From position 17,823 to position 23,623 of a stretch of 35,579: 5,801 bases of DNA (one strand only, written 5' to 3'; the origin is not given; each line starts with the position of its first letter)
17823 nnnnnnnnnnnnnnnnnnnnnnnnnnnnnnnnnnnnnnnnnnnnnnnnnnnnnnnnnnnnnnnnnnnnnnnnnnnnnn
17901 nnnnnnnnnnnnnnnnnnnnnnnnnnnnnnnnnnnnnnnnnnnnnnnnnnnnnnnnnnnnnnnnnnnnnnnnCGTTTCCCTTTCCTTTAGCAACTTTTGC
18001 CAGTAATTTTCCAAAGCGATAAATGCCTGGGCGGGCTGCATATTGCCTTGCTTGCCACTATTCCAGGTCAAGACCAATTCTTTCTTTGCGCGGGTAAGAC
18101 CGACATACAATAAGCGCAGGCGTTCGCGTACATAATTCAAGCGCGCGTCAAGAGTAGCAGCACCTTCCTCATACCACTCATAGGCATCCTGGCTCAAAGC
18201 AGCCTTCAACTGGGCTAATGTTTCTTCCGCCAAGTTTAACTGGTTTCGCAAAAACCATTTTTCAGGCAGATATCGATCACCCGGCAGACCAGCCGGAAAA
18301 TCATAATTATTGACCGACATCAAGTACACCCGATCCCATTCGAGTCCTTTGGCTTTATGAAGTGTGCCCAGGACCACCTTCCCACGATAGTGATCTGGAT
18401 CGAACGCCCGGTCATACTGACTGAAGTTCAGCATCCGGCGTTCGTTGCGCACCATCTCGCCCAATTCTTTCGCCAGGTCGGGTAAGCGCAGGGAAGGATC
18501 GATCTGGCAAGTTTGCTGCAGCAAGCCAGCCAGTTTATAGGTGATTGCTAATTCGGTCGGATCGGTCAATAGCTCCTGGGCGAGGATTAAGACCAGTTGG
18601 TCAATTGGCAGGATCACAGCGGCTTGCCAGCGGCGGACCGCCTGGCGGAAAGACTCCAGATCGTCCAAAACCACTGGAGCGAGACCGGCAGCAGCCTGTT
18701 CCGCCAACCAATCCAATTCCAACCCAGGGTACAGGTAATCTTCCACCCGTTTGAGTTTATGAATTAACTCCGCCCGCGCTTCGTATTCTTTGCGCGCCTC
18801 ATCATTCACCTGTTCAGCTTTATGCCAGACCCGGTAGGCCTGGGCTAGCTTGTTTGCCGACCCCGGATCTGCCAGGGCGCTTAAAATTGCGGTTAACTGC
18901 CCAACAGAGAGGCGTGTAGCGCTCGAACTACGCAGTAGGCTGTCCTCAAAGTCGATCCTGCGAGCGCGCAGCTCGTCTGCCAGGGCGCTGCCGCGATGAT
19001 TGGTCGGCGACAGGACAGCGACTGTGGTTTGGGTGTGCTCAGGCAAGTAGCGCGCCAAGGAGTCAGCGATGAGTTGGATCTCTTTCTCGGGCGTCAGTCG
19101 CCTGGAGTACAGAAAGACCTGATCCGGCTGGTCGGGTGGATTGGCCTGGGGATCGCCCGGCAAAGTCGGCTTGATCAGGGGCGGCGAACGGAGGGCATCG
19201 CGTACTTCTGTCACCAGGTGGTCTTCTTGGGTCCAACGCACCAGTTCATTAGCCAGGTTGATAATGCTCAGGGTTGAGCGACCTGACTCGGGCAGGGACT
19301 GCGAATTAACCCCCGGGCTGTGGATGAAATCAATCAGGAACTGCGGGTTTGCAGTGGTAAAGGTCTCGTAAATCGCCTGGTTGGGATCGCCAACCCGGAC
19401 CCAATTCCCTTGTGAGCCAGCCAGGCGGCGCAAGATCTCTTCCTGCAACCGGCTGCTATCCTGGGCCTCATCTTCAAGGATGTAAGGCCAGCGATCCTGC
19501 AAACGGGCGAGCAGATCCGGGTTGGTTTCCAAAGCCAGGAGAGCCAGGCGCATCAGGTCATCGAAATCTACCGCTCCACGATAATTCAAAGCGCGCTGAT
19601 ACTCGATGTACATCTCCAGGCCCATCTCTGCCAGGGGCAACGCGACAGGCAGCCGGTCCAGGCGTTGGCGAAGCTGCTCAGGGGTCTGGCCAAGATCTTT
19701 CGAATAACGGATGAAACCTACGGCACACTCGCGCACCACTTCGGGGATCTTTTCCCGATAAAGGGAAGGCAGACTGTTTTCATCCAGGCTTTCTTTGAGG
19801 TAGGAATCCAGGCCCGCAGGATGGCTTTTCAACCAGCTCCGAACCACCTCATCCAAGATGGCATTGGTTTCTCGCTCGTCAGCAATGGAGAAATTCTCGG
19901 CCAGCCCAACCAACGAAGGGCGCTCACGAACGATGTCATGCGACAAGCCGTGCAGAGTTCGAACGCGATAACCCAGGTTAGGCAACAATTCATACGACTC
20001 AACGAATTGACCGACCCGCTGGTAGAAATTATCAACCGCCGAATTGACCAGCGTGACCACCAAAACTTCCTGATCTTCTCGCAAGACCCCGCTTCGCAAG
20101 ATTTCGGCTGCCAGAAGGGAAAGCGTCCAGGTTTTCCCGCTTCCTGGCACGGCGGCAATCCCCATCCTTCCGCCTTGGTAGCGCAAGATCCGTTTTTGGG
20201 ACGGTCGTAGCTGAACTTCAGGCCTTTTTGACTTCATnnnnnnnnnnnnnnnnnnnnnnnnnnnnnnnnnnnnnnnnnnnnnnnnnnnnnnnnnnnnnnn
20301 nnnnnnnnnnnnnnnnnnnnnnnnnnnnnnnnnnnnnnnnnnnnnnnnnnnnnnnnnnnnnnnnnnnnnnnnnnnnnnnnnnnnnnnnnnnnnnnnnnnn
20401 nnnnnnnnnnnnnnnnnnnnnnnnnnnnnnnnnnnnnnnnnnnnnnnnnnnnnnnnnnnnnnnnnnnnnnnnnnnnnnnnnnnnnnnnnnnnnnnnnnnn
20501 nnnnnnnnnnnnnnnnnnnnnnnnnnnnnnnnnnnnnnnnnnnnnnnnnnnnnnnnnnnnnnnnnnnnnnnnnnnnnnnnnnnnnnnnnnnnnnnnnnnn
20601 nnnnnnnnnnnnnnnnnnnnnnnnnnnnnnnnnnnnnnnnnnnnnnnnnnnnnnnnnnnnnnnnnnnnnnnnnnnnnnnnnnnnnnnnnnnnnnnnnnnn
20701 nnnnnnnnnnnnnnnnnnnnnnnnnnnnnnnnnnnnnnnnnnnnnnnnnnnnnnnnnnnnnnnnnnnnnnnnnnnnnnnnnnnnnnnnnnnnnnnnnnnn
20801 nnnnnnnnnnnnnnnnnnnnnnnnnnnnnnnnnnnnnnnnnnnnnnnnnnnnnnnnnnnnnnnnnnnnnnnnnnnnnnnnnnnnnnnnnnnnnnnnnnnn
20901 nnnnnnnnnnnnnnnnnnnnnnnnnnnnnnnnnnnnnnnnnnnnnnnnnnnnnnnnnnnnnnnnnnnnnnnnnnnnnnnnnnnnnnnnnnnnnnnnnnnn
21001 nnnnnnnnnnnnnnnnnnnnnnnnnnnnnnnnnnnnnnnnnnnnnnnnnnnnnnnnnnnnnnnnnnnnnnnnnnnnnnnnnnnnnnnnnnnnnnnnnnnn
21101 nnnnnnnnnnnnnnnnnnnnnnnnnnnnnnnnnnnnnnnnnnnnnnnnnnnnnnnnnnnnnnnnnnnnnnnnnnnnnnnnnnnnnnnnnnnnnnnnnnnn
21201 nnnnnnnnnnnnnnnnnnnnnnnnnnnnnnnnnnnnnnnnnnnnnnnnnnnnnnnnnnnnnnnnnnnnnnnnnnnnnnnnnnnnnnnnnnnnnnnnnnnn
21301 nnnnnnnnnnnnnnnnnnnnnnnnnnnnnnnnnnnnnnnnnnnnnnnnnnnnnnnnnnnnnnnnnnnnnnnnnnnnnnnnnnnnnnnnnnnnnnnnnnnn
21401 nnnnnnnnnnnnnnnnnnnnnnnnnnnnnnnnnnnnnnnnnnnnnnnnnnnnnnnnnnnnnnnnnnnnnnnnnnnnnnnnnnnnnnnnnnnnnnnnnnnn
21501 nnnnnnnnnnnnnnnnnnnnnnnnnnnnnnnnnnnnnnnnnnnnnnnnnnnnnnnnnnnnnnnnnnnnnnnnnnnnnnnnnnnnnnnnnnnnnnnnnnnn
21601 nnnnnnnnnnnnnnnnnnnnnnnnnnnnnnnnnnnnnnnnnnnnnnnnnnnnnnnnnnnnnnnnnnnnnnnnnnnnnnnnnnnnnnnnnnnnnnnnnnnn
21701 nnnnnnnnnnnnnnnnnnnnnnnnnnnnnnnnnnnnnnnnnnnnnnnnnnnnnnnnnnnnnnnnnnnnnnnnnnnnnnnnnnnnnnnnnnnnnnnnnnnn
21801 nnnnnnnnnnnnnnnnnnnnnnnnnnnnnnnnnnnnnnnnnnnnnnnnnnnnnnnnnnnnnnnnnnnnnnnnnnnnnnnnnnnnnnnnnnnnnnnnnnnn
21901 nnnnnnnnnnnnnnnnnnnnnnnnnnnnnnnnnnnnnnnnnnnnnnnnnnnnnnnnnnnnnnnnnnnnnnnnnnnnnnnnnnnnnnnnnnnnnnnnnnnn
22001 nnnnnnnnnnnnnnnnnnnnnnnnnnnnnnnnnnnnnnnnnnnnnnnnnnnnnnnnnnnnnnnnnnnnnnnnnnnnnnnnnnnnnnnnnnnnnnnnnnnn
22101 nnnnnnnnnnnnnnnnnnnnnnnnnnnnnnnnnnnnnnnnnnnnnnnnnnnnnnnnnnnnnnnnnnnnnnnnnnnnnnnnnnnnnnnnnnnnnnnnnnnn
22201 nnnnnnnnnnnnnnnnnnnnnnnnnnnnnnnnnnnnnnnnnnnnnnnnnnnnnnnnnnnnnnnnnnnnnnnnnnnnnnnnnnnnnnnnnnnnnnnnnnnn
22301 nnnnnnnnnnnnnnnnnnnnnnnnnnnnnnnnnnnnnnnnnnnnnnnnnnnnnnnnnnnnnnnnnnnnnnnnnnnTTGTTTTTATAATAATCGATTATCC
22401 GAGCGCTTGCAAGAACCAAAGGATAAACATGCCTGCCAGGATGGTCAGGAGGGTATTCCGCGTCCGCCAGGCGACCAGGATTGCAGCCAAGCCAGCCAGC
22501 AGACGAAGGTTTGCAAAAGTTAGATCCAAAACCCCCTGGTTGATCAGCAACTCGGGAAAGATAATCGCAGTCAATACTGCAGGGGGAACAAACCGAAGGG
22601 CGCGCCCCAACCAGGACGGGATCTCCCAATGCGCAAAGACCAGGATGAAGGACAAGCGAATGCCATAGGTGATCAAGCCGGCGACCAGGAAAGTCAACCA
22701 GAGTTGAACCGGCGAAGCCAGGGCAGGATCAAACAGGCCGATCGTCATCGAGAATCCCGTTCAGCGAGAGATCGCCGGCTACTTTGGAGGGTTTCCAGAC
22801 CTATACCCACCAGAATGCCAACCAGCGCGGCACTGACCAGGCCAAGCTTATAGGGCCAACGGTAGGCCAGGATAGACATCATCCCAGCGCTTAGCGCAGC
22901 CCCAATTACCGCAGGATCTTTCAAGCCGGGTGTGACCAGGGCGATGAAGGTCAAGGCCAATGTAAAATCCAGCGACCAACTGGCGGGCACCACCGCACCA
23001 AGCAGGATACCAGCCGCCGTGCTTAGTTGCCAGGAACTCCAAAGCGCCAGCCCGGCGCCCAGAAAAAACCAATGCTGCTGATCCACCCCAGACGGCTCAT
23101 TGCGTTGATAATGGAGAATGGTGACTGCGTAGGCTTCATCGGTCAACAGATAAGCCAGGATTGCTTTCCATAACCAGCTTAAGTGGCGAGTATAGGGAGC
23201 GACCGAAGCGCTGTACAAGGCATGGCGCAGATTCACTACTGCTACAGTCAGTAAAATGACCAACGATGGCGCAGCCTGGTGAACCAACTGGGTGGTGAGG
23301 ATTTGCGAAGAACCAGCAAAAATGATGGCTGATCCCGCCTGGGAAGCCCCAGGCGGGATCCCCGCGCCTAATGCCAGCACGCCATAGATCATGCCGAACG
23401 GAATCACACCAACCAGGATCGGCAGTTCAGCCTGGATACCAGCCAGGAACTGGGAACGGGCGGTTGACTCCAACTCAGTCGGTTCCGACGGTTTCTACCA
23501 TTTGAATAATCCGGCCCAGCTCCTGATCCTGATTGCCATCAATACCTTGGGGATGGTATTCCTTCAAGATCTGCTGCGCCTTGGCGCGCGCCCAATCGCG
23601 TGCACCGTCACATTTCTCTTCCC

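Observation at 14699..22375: Translationally coupled four-gene split AddAB-like module hard-wired to RecJ (best candidate for an undescribed system)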

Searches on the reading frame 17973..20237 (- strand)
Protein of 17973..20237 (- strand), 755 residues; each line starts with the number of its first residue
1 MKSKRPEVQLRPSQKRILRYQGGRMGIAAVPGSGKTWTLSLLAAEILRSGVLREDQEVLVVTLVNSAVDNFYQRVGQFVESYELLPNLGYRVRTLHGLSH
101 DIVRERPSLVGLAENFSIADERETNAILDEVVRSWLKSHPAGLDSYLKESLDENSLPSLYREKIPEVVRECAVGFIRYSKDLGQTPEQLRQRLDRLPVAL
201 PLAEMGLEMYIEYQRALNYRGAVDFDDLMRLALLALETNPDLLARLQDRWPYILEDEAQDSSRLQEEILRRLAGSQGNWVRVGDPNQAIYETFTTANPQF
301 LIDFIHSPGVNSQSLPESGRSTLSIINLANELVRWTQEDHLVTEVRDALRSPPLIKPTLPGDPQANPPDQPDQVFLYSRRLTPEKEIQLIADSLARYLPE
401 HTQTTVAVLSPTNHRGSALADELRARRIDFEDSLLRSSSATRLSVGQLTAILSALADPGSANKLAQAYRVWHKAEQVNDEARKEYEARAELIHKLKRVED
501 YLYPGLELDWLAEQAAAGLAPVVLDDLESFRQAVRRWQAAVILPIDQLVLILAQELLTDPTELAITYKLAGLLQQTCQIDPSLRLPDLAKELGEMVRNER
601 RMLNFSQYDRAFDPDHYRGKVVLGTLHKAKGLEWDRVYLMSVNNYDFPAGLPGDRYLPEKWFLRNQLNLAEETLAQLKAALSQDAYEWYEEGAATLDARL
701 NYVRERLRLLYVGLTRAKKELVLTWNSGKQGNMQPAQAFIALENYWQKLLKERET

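Call 3: search_protein_families(library=pfam, proteins=[window:17973-20237:-], max_evalue=0.1)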
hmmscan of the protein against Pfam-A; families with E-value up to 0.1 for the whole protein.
window:17973-20237:- (755 aa): 8 families
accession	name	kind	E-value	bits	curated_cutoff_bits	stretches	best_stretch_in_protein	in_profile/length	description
PF00580.27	UvrD-helicase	-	6.7e-42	144.5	23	1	11-305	2-267/271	UvrD/REP helicase N-terminal domain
PF13361.12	UvrD_C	-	2.6e-21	76.9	25.6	2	615-727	283-349/350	UvrD-like helicase C-terminal domain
PF13538.12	UvrD_C_2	-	7.6e-10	39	27.4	2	704-723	32-51/52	UvrD-like helicase C-terminal domain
PF13245.12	AAA_19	-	8.3e-09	36.2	25.1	1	23-291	12-132/134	AAA domain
PF13086.12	AAA_11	-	0.015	15.6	27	1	27-77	22-74/257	AAA domain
PF13604.12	AAA_30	-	0.024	14.8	27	0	13-99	5-77/191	AAA domain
PF01935.23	DUF87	-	0.041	14.4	23.2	0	25-48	26-49/220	Helicase HerA, central domain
PF01443.25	Viral_helicase1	-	0.046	14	21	0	700-723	203-226/228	Viral superfamily 1 RNA helicase core domain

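Call 4: search_protein_families(library=ncbifam, proteins=[window:17973-20237:-], max_evalue=0.1)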
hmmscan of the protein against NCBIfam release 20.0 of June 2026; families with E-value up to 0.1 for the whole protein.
window:17973-20237:- (755 aa): 14 families
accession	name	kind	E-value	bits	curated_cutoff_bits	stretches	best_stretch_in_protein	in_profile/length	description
TIGR01074.1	rep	equivalog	4.1e-40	137.7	951.45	3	10-334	2-291/668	DNA helicase Rep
TIGR01073.1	pcrA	equivalog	8.3e-39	133.5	911.2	3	179-336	144-296/725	DNA helicase PcrA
TIGR01075.1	uvrD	equivalog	3.7e-33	114.8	1144.45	2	13-336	8-295/715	DNA helicase II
NF008743.0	PRK11773.1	equivalog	1.7e-32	112.6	965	2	11-336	11-300/720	DNA helicase II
NF008172.0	PRK10919.1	equivalog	1.5e-29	102.7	1168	2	208-333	166-291/673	DNA helicase Rep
TIGR00609.1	recB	equivalog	1e-24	86.8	696.05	2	219-291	339-415/1175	exodeoxyribonuclease V subunit beta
TIGR02785.1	addA_Gpos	equivalog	1.2e-21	76.3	707.65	2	187-303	321-444/1234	helicase-exonuclease AddAB subunit AddA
TIGR02784.1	addA_alphas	equivalog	1.3e-14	53.5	860.75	2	208-299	346-450/1138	double-strand break repair helicase AddA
NF010485.0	PRK13909.1-2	equivalog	1.5e-13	49.9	650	2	214-334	292-425/909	RecB-like helicase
NF008276.0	PRK11054.1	equivalog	1.7e-12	46.7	543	1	10-308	197-490/684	DNA helicase IV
NF008128.0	PRK10876.1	equivalog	1.8e-09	35.8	1697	1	214-342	340-470/1181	exodeoxyribonuclease V subunit beta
NF010487.0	PRK13909.1-4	equivalog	2.7e-07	29.2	759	2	220-291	295-378/924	RecB-like helicase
NF041464.1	HelD_BACSU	equivalog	3.9e-06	25.1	419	1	252-335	549-632/779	RNA polymerase recycling motor HelD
TIGR00376.1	TIGR00376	hypoth_equivalog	0.066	11.6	348.9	0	30-77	182-224/639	IGHMBP2 family helicase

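Call 5: search_protein_families(library=padloc, proteins=[window:17973-20237:-], max_evalue=0.1)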
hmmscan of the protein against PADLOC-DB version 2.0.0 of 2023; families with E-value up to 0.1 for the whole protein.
window:17973-20237:- (755 aa): 51 families (the best 25 are shown)
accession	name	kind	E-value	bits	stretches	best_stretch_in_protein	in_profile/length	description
PDLC00117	GajB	-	2.5e-41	139.9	4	207-334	176-303/604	UrvD helicase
PDLC00132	GajB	-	6.4e-39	132.1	2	8-338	2-304/625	UrvD helicase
PDLC03802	RTasHel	-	1.1e-36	124.9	2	9-336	5-276/675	DRT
PDLC00114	GajB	-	2.3e-34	117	2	9-430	7-378/635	UrvD helicase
PDLC00119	GajB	-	1.1e-29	101.9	1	27-334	20-301/565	UrvD helicase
PDLC00123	GajB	-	5.5e-29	99.2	3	219-336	146-262/540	UrvD helicase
PDLC00121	GajB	-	1.1e-28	98.2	2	9-121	5-115/565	UrvD helicase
PDLC00138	GajB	-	8.3e-28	95.4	2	210-356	181-325/581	UrvD helicase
PDLC00107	GajB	-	2.3e-25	87.2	3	620-728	479-559/587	UrvD helicase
PDLC00127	GajB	-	4.2e-25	86.3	2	209-329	161-285/594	UrvD helicase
PDLC00104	GajB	-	8.9e-24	82.1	1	8-343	2-259/574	UrvD helicase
PDLC00129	GajB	-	3.2e-23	80.2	1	28-334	31-310/594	UrvD helicase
PDLC00106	GajB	-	3.8e-23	79.8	2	232-338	188-293/577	UrvD helicase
PDLC00130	GajB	-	5.4e-23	79.1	3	191-333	145-290/589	UrvD helicase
PDLC00103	GajB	-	2.8e-22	77.4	3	219-345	181-307/612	UrvD helicase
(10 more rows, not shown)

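Call 16: search_solved_structures(query=window:17973-20237:-, max_evalue=0.001)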
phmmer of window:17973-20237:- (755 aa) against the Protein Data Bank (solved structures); distinct sequences matched with E-value up to 0.001: 11.
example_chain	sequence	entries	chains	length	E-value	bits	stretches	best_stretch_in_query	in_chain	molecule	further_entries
1uaa_A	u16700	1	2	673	3.2e-25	91.8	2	213-333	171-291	PROTEIN (ATP-DEPENDENT DNA HELICASE REP.)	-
3lfu_A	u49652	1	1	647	6.8e-21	77.4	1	24-334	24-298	DNA helicase II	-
4c2u_A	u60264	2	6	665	7.5e-21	77.3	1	10-338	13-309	DNA HELICASE II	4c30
2is1_A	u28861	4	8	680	8.5e-21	77.1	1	24-334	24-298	DNA helicase II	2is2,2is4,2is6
4c2t_A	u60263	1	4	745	1.5e-20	76.3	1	10-337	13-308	DNA HELICASE II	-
1pjr_A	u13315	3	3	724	4.9e-19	71.3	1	206-334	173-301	PCRA | ATP-DEPENDENT HELICASE PCRA | HELICASE PCRA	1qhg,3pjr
9dci_A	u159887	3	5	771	2.1e-17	65.9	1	202-334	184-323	ATP-dependent DNA helicase UvrD1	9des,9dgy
2pjr_A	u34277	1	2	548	1.7e-15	59.6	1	10-334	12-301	PROTEIN (HELICASE PCRA)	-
1qhh_B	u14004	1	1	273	4.7e-12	48.2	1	208-334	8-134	PROTEIN (PCRA (SUBUNIT))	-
3u44_A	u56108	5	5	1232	7.5e-09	37.6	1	184-301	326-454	ATP-dependent helicase/nuclease subunit A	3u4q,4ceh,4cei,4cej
6ppj_B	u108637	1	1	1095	2.8e-05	25.8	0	221-314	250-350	UvrD/REP helicase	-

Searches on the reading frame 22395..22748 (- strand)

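Call 30: search_protein_families(library=pfam, proteins=[window:22395-22748:-], max_evalue=0.001)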
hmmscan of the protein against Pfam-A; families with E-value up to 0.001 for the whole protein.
window:22395-22748:- (117 aa): 1 family
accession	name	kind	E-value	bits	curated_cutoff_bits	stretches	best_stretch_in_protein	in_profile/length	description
PF05437.17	AzlD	-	2.5e-27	95.4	23.7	1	16-113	1-98/99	Branched-chain amino acid transport protein (AzlD)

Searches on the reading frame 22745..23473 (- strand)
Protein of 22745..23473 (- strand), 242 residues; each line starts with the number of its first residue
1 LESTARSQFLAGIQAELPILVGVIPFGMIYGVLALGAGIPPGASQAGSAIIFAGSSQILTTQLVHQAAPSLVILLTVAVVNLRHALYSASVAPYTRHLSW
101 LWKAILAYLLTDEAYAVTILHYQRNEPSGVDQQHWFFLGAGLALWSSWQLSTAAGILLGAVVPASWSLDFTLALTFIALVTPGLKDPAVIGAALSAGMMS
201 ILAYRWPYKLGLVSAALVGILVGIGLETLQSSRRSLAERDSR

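Call 30: search_protein_families(library=pfam, proteins=[window:22745-23473:-], max_evalue=0.001)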
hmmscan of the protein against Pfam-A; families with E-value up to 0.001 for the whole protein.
window:22745-23473:- (242 aa): 1 family
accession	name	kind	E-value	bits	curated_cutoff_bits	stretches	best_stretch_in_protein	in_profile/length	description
PF03591.19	AzlC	-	9.7e-40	136.6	32.1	1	18-162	1-137/137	AzlC protein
